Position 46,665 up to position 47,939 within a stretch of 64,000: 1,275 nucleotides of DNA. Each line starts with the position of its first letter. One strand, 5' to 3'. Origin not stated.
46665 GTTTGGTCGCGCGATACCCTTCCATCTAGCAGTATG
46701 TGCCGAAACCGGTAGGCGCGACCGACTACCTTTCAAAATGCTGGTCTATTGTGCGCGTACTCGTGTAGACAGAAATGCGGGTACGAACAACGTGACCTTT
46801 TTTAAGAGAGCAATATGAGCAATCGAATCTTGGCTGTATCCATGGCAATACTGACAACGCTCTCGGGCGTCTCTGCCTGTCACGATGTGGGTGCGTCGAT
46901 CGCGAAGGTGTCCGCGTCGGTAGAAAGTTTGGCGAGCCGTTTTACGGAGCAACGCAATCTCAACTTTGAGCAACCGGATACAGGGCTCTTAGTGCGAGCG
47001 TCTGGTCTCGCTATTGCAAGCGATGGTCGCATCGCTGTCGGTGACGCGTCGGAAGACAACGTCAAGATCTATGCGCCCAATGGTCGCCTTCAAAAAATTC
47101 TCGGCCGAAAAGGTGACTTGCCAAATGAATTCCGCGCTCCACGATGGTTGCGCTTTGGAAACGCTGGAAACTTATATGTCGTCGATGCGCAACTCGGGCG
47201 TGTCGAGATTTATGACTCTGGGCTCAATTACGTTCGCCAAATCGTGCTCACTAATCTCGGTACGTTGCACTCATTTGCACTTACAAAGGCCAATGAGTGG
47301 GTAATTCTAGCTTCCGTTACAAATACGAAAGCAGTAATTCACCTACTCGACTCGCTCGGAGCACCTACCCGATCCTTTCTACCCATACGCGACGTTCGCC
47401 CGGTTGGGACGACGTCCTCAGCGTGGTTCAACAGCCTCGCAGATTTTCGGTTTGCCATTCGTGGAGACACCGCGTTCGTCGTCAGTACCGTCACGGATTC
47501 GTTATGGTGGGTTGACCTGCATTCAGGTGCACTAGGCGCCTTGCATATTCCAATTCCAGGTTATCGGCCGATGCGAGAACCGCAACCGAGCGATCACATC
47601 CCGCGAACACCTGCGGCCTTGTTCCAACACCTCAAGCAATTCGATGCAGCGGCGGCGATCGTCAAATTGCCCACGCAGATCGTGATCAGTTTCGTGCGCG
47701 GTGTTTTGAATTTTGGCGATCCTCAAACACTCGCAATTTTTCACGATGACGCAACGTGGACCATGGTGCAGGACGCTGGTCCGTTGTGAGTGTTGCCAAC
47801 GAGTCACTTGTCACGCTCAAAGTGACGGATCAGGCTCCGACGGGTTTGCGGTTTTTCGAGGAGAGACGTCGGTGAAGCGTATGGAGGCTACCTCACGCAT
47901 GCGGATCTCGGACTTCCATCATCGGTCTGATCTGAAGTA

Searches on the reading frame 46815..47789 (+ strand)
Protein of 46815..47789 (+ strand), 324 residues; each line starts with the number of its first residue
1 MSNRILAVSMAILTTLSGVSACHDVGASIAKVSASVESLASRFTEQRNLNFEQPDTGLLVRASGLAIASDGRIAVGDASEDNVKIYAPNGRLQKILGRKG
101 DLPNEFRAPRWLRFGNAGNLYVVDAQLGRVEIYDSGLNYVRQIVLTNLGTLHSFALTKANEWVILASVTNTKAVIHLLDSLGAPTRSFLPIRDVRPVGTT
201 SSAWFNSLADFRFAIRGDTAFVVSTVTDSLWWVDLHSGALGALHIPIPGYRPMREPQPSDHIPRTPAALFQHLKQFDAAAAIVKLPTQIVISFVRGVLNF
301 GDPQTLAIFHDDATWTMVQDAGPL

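Call 6: search_protein_families(library=pfam, proteins=[window:46815-47789:+], max_evalue=0.01)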
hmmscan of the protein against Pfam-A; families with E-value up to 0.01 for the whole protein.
window:46815-47789:+ (324 aa): 2 families
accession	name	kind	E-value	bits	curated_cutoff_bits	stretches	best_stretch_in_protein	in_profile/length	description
PF17170.10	DUF5128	-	0.00028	20.6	22.9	1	47-210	31-197/321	6-bladed beta-propeller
PF01436.27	NHL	-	0.009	16.5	20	0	61-80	3-21/28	NHL repeat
